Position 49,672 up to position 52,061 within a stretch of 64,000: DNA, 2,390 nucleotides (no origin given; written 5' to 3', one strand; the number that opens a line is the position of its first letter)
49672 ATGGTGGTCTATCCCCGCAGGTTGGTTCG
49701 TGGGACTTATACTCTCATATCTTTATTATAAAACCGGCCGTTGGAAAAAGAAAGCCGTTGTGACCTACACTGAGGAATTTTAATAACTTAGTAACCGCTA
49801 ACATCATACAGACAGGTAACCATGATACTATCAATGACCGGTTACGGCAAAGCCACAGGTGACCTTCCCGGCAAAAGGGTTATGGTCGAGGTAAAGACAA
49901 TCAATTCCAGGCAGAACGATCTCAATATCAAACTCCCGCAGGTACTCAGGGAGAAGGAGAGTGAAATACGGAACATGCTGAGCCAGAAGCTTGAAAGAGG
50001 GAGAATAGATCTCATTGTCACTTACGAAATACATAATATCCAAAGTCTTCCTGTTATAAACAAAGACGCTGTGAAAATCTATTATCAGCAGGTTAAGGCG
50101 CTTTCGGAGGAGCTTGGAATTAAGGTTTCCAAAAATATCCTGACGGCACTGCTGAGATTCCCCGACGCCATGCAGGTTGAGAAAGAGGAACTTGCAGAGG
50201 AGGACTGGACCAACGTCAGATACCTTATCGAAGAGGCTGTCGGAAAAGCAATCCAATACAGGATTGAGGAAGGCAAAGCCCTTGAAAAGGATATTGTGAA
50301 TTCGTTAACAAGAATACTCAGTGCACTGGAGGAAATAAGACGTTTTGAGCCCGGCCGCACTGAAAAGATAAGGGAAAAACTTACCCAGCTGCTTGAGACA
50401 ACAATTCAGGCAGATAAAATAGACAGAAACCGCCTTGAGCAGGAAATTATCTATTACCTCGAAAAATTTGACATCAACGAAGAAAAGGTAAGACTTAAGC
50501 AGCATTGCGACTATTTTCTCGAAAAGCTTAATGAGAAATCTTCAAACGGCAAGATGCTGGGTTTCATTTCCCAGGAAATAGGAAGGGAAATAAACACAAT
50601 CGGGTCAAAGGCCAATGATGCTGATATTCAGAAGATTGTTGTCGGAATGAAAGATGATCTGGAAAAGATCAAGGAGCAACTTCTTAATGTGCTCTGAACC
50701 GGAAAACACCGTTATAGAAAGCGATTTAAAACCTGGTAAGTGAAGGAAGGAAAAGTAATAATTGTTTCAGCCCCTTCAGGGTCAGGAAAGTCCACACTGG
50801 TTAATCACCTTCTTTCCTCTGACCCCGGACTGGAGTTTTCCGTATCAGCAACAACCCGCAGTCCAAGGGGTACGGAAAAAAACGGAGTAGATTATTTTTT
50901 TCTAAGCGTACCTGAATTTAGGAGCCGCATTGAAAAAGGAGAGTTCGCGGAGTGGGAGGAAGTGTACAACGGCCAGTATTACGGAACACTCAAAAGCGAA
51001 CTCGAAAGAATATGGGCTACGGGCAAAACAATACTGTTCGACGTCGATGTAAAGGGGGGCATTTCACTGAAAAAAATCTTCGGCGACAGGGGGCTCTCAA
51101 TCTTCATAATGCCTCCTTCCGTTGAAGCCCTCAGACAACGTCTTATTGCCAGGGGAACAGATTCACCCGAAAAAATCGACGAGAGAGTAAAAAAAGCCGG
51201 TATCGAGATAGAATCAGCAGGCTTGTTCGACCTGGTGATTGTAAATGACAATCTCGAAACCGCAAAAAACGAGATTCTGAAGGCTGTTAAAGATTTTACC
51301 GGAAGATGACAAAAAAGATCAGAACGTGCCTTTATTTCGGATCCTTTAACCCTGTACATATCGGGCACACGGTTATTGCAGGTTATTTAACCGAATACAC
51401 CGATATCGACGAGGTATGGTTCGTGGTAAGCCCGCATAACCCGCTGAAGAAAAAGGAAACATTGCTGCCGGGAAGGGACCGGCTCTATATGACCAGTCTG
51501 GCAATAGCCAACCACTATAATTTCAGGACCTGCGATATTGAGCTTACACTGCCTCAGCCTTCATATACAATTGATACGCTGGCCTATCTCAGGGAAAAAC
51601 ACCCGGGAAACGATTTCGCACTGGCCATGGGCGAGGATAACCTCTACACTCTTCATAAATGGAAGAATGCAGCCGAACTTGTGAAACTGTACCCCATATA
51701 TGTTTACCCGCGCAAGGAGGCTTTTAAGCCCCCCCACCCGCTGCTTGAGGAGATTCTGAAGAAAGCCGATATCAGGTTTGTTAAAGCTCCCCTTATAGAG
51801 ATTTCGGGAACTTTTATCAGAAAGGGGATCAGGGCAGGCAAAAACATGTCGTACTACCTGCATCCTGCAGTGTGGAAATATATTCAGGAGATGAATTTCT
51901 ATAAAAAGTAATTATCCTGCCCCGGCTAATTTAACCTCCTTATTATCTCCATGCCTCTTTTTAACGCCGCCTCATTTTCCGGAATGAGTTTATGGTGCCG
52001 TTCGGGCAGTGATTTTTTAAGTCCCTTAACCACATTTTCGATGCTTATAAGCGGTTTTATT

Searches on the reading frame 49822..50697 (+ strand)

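Call 43: search_protein_families(library=pfam, max_evalue=0.00001, proteins=[window:49822-50697:+])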
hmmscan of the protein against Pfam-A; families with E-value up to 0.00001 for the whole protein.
window:49822-50697:+ (291 aa): 2 families
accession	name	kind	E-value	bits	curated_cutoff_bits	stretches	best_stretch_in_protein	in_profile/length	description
PF03755.18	YicC-like_N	-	2.2e-37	129.2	25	1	2-155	1-155/156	Endoribonuclease YicC-like, N-terminal region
PF08340.16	YicC-like_C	-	3.3e-37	127.7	27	1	173-290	2-119/120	Endoribonuclease YicC-like, C-terminal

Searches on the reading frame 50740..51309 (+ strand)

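Call 43: search_protein_families(library=pfam, max_evalue=0.00001, proteins=[window:50740-51309:+])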
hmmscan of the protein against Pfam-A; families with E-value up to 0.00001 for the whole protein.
window:50740-51309:+ (189 aa): 1 family
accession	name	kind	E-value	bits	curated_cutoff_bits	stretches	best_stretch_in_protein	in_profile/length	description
PF00625.27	Guanylate_kin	-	3.1e-42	144.8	25.2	1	4-183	2-179/182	Guanylate kinase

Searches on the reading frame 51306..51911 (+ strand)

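Call 43: search_protein_families(library=pfam, max_evalue=0.00001, proteins=[window:51306-51911:+])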
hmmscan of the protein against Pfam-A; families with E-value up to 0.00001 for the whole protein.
window:51306-51911:+ (201 aa): 1 family
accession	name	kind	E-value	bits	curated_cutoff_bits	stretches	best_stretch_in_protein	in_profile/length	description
PF01467.32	CTP_transf_like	-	5.7e-18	65.8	21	1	9-173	1-132/133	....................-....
